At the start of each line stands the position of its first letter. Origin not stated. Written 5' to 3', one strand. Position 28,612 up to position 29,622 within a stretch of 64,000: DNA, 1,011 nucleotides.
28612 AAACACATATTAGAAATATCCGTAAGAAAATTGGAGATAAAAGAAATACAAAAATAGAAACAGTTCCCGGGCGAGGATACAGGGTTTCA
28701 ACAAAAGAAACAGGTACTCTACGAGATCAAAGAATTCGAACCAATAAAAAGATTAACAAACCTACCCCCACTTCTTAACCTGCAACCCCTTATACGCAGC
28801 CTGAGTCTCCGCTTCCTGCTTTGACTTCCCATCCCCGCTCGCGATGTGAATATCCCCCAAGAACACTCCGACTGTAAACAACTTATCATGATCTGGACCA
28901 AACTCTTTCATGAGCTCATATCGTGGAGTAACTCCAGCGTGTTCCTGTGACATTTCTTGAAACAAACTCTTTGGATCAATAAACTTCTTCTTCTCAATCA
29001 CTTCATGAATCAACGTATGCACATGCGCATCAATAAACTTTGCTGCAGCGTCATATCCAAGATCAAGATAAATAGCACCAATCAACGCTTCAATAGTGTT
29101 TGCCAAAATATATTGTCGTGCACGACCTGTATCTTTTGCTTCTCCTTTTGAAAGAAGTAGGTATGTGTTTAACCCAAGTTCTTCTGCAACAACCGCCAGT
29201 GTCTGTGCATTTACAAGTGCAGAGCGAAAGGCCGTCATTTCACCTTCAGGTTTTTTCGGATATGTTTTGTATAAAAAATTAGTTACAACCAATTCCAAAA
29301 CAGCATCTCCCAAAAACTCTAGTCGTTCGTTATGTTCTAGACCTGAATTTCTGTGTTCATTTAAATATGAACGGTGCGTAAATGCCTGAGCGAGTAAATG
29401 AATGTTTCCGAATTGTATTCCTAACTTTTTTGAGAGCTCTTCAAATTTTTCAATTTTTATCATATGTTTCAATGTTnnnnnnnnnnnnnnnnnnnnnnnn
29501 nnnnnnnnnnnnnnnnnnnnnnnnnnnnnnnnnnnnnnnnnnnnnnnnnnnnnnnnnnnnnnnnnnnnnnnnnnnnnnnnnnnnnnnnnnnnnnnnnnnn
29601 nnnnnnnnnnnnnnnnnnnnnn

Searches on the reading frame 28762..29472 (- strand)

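Call 60: search_protein_families(library=pfam, proteins=[window:28762-29472:-], max_evalue=0.001)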
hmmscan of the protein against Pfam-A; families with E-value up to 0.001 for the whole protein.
window:28762-29472:- (236 aa): 4 families
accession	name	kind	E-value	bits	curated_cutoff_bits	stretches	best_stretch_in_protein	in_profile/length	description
PF14622.11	Ribonucleas_3_3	-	7.9e-40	136.4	35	1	24-150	2-123/128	Ribonuclease-III-like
PF00636.31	Ribonuclease_3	-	1.7e-28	99.8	27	1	49-139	1-102/102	Ribonuclease III domain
PF00035.32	dsrm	-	1.9e-15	57.6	23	1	167-232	1-65/66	Double-stranded RNA binding motif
PF22935.1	RM44_endonuclase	-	3.3e-13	50.4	27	1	15-134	11-139/139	Large ribosomal subunit protein mL44, endonuclease domain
